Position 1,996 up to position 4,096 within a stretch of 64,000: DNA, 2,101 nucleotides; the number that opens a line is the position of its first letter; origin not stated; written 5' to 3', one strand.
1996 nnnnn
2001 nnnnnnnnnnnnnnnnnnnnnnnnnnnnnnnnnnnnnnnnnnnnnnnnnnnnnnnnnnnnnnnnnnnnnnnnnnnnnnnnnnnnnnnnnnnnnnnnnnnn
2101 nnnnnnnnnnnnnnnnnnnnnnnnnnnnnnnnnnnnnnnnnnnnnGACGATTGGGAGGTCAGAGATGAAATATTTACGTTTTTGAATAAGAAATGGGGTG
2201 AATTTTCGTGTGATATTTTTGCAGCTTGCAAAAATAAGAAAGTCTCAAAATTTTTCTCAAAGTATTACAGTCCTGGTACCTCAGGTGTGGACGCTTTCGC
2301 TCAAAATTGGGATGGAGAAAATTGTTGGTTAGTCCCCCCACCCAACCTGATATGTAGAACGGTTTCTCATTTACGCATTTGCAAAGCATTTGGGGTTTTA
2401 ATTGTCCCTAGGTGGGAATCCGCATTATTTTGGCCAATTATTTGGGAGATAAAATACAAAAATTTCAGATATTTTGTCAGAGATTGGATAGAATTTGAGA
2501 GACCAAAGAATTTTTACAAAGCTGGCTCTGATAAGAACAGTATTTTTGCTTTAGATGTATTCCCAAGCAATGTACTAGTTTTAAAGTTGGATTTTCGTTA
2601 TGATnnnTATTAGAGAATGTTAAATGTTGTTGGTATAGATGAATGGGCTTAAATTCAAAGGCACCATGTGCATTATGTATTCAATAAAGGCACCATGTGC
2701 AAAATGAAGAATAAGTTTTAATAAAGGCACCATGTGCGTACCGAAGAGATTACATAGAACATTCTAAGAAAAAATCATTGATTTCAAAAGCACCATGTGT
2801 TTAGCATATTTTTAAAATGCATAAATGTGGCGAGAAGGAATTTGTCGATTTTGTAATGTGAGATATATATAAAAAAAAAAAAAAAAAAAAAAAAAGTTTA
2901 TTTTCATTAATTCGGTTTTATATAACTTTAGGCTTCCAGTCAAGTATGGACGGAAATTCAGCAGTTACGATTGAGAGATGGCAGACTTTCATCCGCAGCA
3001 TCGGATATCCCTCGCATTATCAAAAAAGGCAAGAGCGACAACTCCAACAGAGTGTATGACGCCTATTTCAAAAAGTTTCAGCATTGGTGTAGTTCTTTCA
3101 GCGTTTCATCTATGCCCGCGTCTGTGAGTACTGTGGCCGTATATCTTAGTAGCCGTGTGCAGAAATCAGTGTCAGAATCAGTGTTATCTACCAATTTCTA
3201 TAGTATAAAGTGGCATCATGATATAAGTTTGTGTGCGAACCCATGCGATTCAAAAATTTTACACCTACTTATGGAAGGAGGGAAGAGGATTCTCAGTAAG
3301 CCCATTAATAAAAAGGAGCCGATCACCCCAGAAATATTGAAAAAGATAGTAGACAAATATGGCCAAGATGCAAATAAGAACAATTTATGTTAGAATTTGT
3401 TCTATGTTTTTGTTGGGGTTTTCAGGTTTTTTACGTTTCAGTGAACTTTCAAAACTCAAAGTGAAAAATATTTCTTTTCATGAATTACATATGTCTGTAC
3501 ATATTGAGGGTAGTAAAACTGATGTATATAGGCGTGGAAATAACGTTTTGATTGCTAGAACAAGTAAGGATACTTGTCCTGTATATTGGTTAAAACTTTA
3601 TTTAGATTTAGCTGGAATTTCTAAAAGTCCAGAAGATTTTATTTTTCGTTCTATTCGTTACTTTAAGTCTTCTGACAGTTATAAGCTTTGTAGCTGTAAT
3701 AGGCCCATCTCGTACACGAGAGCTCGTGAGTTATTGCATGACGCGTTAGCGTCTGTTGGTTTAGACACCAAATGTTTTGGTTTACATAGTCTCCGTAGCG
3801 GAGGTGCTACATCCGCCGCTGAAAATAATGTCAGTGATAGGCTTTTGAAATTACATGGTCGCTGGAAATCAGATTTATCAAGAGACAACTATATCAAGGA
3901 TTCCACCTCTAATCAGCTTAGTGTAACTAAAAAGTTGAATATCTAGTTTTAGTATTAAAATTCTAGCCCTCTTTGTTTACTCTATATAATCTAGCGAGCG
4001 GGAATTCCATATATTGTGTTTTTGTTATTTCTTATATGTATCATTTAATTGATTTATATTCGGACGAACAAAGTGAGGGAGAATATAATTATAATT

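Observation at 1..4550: DIRS/Ngaro-type tyrosine-recombinase retrotransposon with gag-RT/RH-YR order, two frameshifts and split 3' direct repeats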

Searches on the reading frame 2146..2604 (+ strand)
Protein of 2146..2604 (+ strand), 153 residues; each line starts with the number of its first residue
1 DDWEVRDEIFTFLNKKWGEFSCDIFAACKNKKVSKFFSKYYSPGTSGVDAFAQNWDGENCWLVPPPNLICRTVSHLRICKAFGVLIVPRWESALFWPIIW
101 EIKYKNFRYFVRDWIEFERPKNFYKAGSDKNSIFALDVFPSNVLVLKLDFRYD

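Call 78: search_solved_structures(query=A1, max_evalue=10, show_alignments=2)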
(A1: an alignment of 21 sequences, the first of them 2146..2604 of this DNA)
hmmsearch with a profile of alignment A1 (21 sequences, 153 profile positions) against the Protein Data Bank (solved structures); distinct sequences matched with E-value up to 10: 0.

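Call 80: search_protein_families(library=pfam, alignment_id=A1, max_evalue=0.01)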
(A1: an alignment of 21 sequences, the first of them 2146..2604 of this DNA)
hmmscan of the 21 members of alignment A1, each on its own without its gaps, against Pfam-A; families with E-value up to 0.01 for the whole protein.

A. member 1, window:2146-2604:+ (153 aa): 1 family
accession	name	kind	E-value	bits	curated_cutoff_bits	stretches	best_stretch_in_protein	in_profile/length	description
PF05869.16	Dam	-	3.6e-07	30.5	28.1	1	1-73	10-76/169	DNA N-6-adenine-methyltransferase (Dam)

B. families by the number of members that match (of 21 scanned): 2 families
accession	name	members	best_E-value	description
PF05869.16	Dam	21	8.9e-09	DNA N-6-adenine-methyltransferase (Dam)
PF12237.13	PCIF1_WW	1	0.0091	Phosphorylated CTD interacting factor 1 WW domain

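Call 84: predict_structure(alignment_id=A1)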
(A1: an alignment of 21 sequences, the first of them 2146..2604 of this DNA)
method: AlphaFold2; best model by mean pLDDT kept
length: 153 residues; sequences in the alignment: 21
mean_pLDDT: 94.0   pTM: 0.88
mean pLDDT of the five models: 94.0, 92.7, 92.6, 92.5, 91.7
residues with pLDDT >= 90: 126; 70-90: 26; 50-70: 1; < 50: 0
segments of 3 or more residues with pLDDT < 50: none
pLDDT, mean of each block of 10 residues (from residue 1): 88 97 87 87 89 96 96 98 98 97 97 98 92 93 98 88
secondary structure, 60 per line:
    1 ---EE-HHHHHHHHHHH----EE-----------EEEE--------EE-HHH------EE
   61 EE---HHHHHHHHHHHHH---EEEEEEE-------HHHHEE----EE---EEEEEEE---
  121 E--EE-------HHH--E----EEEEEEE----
elements in order: H7-17 E35-38 E59-62 H66-78 E82-88 H96-99 E111-117 E143-149

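Call 86: fold_search(model_id=the predicted structure, library=pdb)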
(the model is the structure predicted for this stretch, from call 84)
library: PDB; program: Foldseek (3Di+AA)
matches with E <= 10: 316; with E <= 0.001: 5
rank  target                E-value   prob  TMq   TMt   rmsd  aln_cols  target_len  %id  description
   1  6irx                  2.4e-05  1.00  0.68  0.25   4.4       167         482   17  Crystal structure of the zebrafish cap-specific adenosine methyltransferase (released 2018-12-05)
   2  6is0_A                1.0e-04  1.00  0.62  0.23   4.8       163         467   16  Crystal structure of the zebrafish cap-specific adenosine methyltransferase bound to SAH and m7G-capped RNA (released 2018-12-05)
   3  6irw_B                1.2e-04  1.00  0.70  0.24   4.4       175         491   16  Crystal structure of the human cap-specific adenosine methyltransferase bound to SAH (released 2018-12-05)
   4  6irv_A                3.2e-04  1.00  0.69  0.24   4.6       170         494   18  Crystal structure of the human cap-specific adenosine methyltransferase (released 2018-12-05)
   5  6iry                  4.4e-04  1.00  0.62  0.23   4.4       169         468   14  Crystal structure of the zebrafish cap-specific adenosine methyltransferase bound to SAH (released 2018-12-05)
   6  6irz                  1.1e-03  1.00  0.61  0.23   4.7       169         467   15  Crystal structure of the zebrafish cap-specific adenosine methyltransferase bound to SAH and m7G-capped RNA (released 2018-12-05)
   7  1eiz                  7.4e-02  0.63  0.44  0.39   6.3       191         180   11  FTSJ RNA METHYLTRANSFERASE COMPLEXED WITH S-ADENOSYLMETHIONINE (released 2000-08-30)
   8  8y2o_B                7.9e-02  0.63  0.45  0.34   6.5       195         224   10  The Cryo-EM structure of human tRNA methyltransferase FTSJ1-THADA with substrate tRNA and S-adenosyl homocysteine (SAH (released 2025-06-18)
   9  5hfj_E                1.4e-01  0.23  0.27  0.23  11.2       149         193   10  crystal structure of M1.HpyAVI-SAM complex (released 2016-11-16)
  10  8h0s_B                2.2e-01  0.41  0.45  0.42   6.1       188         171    8  Crystal structure of MnmM from B. subtilis complexed with Gln-TTG anti-codon stem loop and SAM (2.90 A) (released 2023-01-25)
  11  7k6p_K                2.5e-01  0.54  0.52  0.25   5.7       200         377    6  Active state Dot1 bound to the unacetylated H4 nucleosome (released 2021-02-10)
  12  3p2i_A                2.8e-01  0.30  0.43  0.35   9.9       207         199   10  Structure of an antibiotic related Methyltransferase (released 2010-11-17)
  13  2k4m_MODEL_1_A        3.6e-01  0.44  0.33  0.33   5.2        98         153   11  Solution NMR Structure of M. thermoautotrophicum protein MTH_1000, Northeast Structural Genomics Consortium Ta (released 2008-08-12)
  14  4pgh_D                3.6e-01  0.14  0.31  0.17  13.4       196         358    8  Caffeic acid O-methyltransferase from Sorghum bicolor (released 2014-07-02)
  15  3kyc_A                3.8e-01  0.16  0.26  0.15   9.0       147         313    8  Human SUMO E1 complex with a SUMO1-AMP mimic (released 2010-02-16)
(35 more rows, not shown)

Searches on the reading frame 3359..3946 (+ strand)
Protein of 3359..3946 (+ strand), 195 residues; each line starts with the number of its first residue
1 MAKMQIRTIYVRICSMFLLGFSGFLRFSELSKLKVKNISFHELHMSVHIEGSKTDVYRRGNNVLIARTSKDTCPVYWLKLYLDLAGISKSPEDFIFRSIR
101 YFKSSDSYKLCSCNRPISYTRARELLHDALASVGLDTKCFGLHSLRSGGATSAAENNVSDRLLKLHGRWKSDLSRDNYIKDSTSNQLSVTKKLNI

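Call 3: search_protein_families(library=pfam, proteins=[window:3359-3946:+], max_evalue=0.1)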
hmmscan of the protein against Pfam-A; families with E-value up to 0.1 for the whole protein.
window:3359-3946:+ (195 aa): 1 family
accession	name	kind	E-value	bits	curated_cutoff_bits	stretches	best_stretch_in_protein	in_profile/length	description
PF00589.27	Phage_integrase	-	5.4e-09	36.5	27.1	1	4-181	15-168/172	Phage integrase family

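Call 29: find_encoding_contigs(protein=window:3359-3946:+, flank=10000, max_places=10)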
Protein window:3359-3946:+ (195 aa): no gene with exactly this product is on record in the collection.
